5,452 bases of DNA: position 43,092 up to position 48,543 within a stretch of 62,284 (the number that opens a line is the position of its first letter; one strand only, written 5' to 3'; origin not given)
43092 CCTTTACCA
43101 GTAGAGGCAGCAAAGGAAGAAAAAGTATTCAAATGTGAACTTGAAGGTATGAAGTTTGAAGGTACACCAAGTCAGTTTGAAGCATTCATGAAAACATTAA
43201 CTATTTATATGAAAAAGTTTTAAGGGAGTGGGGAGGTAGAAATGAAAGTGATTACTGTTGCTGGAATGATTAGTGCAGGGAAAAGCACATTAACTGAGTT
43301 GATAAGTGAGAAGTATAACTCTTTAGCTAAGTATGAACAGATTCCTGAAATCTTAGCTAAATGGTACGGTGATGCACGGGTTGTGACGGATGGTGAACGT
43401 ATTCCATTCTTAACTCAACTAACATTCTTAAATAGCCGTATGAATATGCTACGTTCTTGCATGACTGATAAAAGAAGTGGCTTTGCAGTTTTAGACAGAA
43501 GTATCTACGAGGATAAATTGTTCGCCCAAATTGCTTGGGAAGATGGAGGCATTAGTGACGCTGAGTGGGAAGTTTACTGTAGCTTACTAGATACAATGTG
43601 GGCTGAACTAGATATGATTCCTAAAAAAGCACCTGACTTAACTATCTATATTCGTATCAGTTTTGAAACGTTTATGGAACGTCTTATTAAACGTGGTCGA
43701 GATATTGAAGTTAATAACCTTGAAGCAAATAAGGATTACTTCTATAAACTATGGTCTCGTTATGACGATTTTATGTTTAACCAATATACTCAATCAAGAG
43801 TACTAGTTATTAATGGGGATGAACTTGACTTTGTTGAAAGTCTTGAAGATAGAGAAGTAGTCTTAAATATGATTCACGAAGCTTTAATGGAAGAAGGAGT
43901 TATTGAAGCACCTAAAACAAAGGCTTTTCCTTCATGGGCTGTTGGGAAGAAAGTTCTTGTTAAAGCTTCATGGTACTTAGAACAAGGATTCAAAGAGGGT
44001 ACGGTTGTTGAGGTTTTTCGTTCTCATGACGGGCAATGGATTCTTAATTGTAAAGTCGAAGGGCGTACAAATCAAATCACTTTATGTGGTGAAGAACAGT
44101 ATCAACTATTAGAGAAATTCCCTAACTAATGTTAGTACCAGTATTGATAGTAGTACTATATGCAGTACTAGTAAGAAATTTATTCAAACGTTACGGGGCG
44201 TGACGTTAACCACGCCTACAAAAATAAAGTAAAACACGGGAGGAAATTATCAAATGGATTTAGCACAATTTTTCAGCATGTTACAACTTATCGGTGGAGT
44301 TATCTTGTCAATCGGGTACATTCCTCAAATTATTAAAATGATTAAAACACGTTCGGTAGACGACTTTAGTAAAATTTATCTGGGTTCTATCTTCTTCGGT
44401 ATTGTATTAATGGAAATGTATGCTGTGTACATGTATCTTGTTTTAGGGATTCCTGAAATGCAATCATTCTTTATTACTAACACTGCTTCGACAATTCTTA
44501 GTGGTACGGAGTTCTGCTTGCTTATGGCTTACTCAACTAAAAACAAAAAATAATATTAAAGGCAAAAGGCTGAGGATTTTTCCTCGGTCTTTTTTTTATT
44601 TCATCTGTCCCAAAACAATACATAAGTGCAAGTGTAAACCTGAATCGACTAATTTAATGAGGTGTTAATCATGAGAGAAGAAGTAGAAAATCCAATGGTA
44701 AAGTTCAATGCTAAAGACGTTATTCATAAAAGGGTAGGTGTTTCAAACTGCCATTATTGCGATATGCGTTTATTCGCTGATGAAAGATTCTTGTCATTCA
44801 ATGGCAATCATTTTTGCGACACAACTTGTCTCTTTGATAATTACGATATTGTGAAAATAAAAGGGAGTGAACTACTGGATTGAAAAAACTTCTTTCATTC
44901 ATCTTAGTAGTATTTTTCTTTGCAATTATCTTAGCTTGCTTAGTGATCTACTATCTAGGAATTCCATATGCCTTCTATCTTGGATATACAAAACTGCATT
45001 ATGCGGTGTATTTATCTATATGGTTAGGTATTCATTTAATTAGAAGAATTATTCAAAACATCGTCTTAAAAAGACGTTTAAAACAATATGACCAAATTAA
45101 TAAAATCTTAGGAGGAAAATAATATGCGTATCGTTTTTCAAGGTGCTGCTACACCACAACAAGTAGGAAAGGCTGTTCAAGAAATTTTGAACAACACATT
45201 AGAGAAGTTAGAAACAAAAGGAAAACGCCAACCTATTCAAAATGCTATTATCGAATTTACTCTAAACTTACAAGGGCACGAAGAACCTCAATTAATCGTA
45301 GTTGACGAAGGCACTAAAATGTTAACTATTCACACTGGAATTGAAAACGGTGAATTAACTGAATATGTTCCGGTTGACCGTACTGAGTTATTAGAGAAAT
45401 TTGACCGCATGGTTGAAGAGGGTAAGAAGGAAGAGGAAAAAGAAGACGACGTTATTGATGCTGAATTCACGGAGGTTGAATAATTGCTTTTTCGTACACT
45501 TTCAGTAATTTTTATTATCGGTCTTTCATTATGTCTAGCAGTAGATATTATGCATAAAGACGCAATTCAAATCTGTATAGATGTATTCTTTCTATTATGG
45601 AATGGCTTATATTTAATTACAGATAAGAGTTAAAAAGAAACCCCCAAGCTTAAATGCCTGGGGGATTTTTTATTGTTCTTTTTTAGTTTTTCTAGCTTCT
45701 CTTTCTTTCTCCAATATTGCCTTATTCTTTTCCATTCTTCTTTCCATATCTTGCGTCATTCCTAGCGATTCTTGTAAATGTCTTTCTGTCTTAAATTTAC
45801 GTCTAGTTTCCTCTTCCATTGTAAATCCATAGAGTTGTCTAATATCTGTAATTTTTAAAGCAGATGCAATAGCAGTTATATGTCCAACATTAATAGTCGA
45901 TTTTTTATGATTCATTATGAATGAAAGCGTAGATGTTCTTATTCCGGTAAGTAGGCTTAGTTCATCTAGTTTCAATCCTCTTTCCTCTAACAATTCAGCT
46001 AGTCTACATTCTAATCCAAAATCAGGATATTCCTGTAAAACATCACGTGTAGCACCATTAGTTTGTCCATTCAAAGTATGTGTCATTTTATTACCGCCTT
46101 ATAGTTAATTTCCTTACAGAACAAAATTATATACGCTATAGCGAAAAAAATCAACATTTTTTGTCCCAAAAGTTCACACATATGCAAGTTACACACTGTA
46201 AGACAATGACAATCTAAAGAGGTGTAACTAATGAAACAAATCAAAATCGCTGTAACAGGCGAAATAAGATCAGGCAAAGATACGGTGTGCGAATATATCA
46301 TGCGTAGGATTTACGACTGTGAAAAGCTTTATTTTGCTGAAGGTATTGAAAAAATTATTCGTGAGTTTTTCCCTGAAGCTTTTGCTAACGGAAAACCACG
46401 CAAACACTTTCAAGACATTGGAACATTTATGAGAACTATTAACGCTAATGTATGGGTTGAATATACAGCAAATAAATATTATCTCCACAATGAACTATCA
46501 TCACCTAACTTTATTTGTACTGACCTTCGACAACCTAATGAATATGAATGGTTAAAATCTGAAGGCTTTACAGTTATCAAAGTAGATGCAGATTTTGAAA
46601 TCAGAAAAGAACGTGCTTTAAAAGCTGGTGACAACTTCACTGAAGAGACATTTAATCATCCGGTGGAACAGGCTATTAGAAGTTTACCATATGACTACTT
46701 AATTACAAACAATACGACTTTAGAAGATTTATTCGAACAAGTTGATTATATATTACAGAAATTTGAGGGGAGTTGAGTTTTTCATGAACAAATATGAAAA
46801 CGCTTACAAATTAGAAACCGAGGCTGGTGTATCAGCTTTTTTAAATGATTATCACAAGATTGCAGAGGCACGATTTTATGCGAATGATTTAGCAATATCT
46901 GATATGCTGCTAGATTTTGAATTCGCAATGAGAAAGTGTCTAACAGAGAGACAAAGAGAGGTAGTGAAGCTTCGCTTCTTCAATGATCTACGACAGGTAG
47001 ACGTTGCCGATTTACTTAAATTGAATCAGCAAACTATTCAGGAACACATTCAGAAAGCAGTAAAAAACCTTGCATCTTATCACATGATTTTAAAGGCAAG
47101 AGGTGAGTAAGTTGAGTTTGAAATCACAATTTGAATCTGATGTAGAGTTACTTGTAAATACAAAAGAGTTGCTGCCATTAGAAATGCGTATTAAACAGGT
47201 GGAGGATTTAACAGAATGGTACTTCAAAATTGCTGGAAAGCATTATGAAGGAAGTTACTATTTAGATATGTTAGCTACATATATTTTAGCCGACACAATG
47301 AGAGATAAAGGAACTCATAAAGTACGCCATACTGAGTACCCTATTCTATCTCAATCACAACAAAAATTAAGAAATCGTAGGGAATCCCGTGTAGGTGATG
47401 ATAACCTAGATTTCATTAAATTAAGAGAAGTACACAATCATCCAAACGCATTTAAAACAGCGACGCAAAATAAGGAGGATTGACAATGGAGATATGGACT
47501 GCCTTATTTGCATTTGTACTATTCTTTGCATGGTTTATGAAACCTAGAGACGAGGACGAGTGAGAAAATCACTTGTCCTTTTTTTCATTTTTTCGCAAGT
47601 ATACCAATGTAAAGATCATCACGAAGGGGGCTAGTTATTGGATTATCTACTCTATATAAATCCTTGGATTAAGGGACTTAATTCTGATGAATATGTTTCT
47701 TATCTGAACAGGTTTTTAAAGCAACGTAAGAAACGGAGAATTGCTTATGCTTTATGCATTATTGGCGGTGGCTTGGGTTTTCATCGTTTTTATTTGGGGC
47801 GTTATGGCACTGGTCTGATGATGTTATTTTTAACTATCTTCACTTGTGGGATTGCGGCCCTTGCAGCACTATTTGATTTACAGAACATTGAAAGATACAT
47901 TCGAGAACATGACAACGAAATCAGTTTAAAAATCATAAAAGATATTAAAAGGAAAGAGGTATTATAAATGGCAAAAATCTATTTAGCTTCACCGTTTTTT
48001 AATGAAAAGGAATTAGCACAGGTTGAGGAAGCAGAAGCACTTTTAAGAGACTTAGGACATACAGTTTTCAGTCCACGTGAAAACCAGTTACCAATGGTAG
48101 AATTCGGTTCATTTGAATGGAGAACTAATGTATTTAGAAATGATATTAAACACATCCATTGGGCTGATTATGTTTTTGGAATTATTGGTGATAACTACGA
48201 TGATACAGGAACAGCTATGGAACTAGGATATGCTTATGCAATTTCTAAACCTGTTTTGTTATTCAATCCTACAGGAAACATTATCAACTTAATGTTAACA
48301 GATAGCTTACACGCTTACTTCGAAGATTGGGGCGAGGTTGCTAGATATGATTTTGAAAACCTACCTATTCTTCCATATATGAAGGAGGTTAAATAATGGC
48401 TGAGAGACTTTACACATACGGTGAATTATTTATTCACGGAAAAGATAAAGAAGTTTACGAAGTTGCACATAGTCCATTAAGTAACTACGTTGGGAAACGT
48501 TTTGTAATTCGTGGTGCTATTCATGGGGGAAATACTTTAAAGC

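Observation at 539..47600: Invariant bipartite motif TGTCYY-N16-GCAAGT in front of eleven replication and nucleotide-metabolism transcription units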

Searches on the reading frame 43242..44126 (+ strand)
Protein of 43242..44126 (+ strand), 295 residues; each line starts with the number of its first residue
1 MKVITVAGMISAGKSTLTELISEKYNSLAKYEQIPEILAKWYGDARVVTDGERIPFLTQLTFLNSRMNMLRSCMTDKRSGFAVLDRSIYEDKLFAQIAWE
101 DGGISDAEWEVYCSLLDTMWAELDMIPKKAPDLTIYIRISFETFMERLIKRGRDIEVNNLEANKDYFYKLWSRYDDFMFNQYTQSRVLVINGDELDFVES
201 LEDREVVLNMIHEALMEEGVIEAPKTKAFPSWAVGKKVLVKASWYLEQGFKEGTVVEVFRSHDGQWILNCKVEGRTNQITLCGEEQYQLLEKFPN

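Call 90: search_protein_families(library=pfam, proteins=[window:43242-44126:+], max_evalue=0.001)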
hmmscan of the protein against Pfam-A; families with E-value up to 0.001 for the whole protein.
window:43242-44126:+ (295 aa): 3 families
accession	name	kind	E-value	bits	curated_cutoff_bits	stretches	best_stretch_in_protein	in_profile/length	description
PF01712.25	dNK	-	4.8e-32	111.8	27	1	4-213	1-200/203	Deoxynucleoside kinase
PF02223.23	Thymidylate_kin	-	4.2e-05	23.8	27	0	116-178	104-163/185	Thymidylate kinase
PF13238.12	AAA_18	-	0.00023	22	29.4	0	4-25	1-22/128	AAA domain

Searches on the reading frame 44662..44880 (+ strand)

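Call 8: search_protein_families(library=pfam, proteins=[window:44662-44880:+], max_evalue=0.01)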
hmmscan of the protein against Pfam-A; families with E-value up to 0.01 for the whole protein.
window:44662-44880:+ (73 aa): 0 families

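Call 9: search_protein_families(library=phrogs, proteins=[window:44662-44880:+], max_evalue=0.001)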
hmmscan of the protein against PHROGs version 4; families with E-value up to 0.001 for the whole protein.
window:44662-44880:+ (73 aa): 1 family
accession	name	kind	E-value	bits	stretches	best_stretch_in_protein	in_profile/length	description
phrog_4331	-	unknown function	8.3e-06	26.8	1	7-56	3-52/68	-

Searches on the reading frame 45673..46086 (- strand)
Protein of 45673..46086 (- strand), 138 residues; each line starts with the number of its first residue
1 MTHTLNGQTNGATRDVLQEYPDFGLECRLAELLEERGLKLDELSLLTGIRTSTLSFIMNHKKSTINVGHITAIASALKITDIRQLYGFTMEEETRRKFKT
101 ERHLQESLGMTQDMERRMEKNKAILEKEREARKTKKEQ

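Call 76: search_protein_families(library=ncbifam, proteins=[window:45673-46086:-], max_evalue=0.01)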
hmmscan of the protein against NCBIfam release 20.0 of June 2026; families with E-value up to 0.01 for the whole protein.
window:45673-46086:- (138 aa): 0 families

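Call 90: search_protein_families(library=pfam, proteins=[window:45673-46086:-], max_evalue=0.001)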
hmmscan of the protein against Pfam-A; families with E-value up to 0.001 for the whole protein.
window:45673-46086:- (138 aa): 3 families
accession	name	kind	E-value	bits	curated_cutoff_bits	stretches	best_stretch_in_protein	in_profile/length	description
PF13443.12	HTH_26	-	1.1e-07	32.4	22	1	28-88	1-60/63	Cro/C1-type HTH DNA-binding domain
PF01381.28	HTH_3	-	5.9e-06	26.7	23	1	29-80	1-51/55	Helix-turn-helix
PF12844.13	HTH_19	-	5.5e-05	23.4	30.2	1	28-89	3-54/64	Helix-turn-helix domain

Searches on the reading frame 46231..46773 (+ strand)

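Call 8: search_protein_families(library=pfam, proteins=[window:46231-46773:+], max_evalue=0.01)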
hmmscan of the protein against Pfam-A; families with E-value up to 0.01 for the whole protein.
window:46231-46773:+ (181 aa): 3 families
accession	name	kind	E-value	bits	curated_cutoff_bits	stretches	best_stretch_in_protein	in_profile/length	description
PF21448.3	DNMK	-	2.6e-15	57.1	27.1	2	57-169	131-231/232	Deoxynucleotide monophosphate kinase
PF13238.12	AAA_18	-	1.2e-05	26.2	29.4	1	6-137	1-123/128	AAA domain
PF04275.20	P-mevalo_kinase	-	0.0058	17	33.8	0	9-110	2-110/114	Phosphomevalonate kinase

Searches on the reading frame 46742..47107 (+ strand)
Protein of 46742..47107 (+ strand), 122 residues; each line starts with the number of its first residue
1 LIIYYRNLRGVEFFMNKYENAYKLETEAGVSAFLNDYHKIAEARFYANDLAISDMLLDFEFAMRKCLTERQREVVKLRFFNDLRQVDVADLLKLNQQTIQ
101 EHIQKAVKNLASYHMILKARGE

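Call 8: search_protein_families(library=pfam, proteins=[window:46742-47107:+], max_evalue=0.01)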
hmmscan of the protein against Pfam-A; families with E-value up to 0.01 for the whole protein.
window:46742-47107:+ (122 aa): 4 families
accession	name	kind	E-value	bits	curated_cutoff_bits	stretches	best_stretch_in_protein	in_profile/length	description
PF04545.22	Sigma70_r4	-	5.2e-09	35.9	24.1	1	66-110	4-48/50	Sigma-70, region 4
PF08281.18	Sigma70_r4_2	-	6.6e-08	32.5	25.7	1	67-110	11-54/54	Sigma-70, region 4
PF04297.20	UPF0122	-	8.6e-07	29.6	22.7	1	64-118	15-69/101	Putative helix-turn-helix protein, YlxM / p13 like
PF04967.18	HTH_10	-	0.00088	19.5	23.1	0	67-111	1-52/53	HTH DNA binding domain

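Call 9: search_protein_families(library=phrogs, proteins=[window:46742-47107:+], max_evalue=0.001)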
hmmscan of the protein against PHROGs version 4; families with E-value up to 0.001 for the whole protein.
window:46742-47107:+ (122 aa): 5 families
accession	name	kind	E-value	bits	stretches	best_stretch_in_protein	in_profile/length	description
phrog_3512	-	transcription regulation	6.1e-18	66.3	1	16-113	17-112/130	sigma factor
phrog_1740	-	transcription regulation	1.5e-08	34.6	1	53-113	155-215/567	RNA polymerase sigma factor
phrog_351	-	transcription regulation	1.9e-07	31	1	59-114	669-726/928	RNA polymerase sigma factor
phrog_36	-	transcription regulation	7.2e-06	26.8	1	58-113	132-186/220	transcriptional regulator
phrog_5767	-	transcription regulation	0.0009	19.7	1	41-111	260-333/393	sigma factor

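Call 76: search_protein_families(library=ncbifam, proteins=[window:46742-47107:+], max_evalue=0.01)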
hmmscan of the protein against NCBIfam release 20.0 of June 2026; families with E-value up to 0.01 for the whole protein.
window:46742-47107:+ (122 aa): 40 families (the best 25 are shown)
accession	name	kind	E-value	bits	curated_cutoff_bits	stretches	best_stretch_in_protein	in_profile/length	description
TIGR02937.1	sigma70-ECF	superfamily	1.5e-08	34.4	42.9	1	62-112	114-163/165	sigma-70 family RNA polymerase sigma factor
TIGR02985.1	Sig70_bacteroi1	subfamily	4.8e-08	33.4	126.4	1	46-111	95-159/162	RNA polymerase sigma-70 factor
NF053879.1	RNAPolSigSigVBac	equivalog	1.2e-07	31.5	190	1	57-110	99-151/160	RNA polymerase sigma factor SigV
TIGR02983.1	SigE-fam_strep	subfamily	2.3e-07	30.8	141.55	1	63-111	108-155/162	SigE family RNA polymerase sigma factor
NF045758.2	YlxM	equivalog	6.9e-07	29.3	80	1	64-117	14-67/72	YlxM family DNA-binding protein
NF001072.0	PRK00118.2-2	equivalog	1.6e-06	28.5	97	1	55-118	9-69/111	putative DNA-binding protein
TIGR02999.1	Sig-70_X6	subfamily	1.6e-06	28.1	126.15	1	55-111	121-179/183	ECF-type sigma factor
TIGR02954.1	Sig70_famx3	hypoth_equivalog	3.8e-06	26.8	188.5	1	65-112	118-165/170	RNA polymerase sigma-70 factor, TIGR02954 family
TIGR02952.1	Sig70_famx2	equivalog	8.3e-06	25.8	206.45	1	65-112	121-168/170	ECF subfamily RNA polymerase sigma factor, BldN family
TIGR02984.1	Sig-70_plancto1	subfamily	1.4e-05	24.8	183.75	1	61-110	136-184/189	RNA polymerase sigma-70 factor, Planctomycetaceae-specific subfamily 1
NF005514.0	PRK07122.1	subfamily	6.9e-05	22.1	372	1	65-110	214-259/264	RNA polymerase sigma factor SigF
NF001071.0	PRK00118.2-1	equivalog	8.6e-05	22.9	160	1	49-114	4-66/117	putative DNA-binding protein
NF009183.0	PRK12531.1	equivalog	9.1e-05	22.3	353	1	53-111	128-186/194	RNA polymerase sigma factor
NF006071.0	PRK08215.1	equivalog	9.5e-05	22.1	372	1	62-112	206-255/258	RNA polymerase sporulation sigma factor SigG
TIGR03209.1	P21_Cbot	equivalog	0.0001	22.3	138.35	1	56-99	96-140/142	botulinum neurotoxin transcription-activating sigma factor BotR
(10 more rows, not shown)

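Call 93: search_solved_structures(query=window:46742-47107:+, max_evalue=1)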
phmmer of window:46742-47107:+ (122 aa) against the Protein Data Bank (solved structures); distinct sequences matched with E-value up to 1: 14.
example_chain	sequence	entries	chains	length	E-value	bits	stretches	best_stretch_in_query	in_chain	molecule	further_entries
8jzt_A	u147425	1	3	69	0.0067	20.2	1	64-110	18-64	RNA polymerase sigma factor SigF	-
1fse_A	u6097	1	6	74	0.008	20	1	58-111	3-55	GERE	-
1s7o_A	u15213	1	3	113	0.014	19.2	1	59-117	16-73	Hypothetical UPF0122 protein SPy1201/SpyM3_0842/SPs1042/spyM18_1152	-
6jqs_A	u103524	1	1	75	0.019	18.8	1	63-111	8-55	DNA-binding response regulator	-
4nqw_A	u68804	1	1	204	0.036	17.9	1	63-111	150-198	ECF RNA polymerase sigma factor SigK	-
1xsv_A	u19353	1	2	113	0.11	16.4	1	56-113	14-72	Hypothetical UPF0122 protein SAV1236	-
7vim_A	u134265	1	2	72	0.11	16.3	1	61-113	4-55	Protein EsrB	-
9x5j_B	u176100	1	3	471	0.29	14.9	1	39-93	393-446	Potassium voltage-gated channel subfamily KQT member 3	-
24vi_A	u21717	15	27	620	0.38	14.6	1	39-93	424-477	Potassium voltage-gated channel subfamily KQT member 3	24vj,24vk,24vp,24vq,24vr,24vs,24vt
1rp3_A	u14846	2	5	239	0.54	14.1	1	15-110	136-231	RNA polymerase sigma factor SIGMA-28 (FliA) | RNA polymerase sigma factor FliA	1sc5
1l0o_C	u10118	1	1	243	0.56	14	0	61-101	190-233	sigma factor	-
22az_D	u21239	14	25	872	0.68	13.8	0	39-93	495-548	Potassium voltage-gated channel subfamily KQT member 3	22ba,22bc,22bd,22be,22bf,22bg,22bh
24vl_A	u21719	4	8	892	0.7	13.7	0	39-93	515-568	Potassium voltage-gated channel subfamily KQT member 3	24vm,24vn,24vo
3kln_A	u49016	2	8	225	0.89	13.4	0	63-111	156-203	Transcriptional regulator, LuxR family | Transcriptional regulator VpsT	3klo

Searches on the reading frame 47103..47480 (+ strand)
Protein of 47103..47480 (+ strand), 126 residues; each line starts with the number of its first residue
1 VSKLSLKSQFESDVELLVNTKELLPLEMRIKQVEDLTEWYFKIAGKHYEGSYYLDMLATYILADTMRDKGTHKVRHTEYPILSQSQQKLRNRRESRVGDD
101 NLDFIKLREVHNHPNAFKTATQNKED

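Call 9: search_protein_families(library=phrogs, proteins=[window:47103-47480:+], max_evalue=0.001)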
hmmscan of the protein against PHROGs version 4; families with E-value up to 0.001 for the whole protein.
window:47103-47480:+ (126 aa): 1 family
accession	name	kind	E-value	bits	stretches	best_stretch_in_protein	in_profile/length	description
phrog_13088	-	unknown function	2.5e-13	51.1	1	20-95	28-103/165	-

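Call 76: search_protein_families(library=ncbifam, proteins=[window:47103-47480:+], max_evalue=0.01)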
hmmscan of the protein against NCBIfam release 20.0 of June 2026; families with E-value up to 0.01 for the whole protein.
window:47103-47480:+ (126 aa): 0 families

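Call 92: search_solved_structures(query=window:47103-47480:+, max_evalue=10)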
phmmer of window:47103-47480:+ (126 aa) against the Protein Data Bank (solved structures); distinct sequences matched with E-value up to 10: 3.
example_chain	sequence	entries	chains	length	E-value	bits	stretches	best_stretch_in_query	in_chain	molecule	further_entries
9md4_H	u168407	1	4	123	0.27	14.6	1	17-58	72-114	mAb 5-16 Heavy chain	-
5lwf_C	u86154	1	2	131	0.64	13.3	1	19-72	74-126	Camelid heavy-chain antibody variable fragment cAb-G10S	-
9mzc_H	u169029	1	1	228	0.66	13.3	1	19-58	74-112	anti-IL6 designed Fab heavy chain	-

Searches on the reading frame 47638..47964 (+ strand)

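Call 9: search_protein_families(library=phrogs, proteins=[window:47638-47964:+], max_evalue=0.001)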
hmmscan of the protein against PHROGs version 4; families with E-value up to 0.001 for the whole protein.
window:47638-47964:+ (109 aa): 7 families
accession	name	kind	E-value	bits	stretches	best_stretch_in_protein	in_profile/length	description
phrog_10292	-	unknown function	1.1e-10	42.5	1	28-80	32-80/136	-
phrog_8793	-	unknown function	1.8e-09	39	1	31-97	2-64/81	-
phrog_33436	-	unknown function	3.8e-09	37.7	1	31-101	2-73/117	-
phrog_10772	-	unknown function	4.3e-08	34.3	1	31-88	2-57/82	-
phrog_10680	-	unknown function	6.3e-08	33.8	1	24-72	68-118/144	-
phrog_27357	-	unknown function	2.5e-05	25.6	1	29-85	33-87/112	-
phrog_32725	-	unknown function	0.00065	20.8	1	12-101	15-98/106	-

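Call 90: search_protein_families(library=pfam, proteins=[window:47638-47964:+], max_evalue=0.001)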
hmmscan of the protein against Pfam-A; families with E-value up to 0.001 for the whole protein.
window:47638-47964:+ (109 aa): 1 family
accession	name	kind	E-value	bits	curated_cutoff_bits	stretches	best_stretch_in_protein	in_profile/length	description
PF05154.21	TM2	-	3.8e-15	56.3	27.9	1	30-81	2-50/51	TM2 domain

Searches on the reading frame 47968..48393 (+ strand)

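Call 90: search_protein_families(library=pfam, proteins=[window:47968-48393:+], max_evalue=0.001)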
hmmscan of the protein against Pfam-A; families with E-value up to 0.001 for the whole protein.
window:47968-48393:+ (142 aa): 3 families
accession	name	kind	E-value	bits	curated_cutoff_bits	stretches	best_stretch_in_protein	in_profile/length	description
PF05014.21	Nuc_deoxyrib_tr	-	1e-20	74.5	28.8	1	4-104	1-101/117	Nucleoside 2-deoxyribosyltransferase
PF15891.11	Nuc_deoxyri_tr2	-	3e-08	34.4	30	1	3-98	3-100/105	Nucleoside 2-deoxyribosyltransferase like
PF14359.12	DUF4406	-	0.00098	19.9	22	0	3-96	2-89/91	Domain of unknown function (DUF4406)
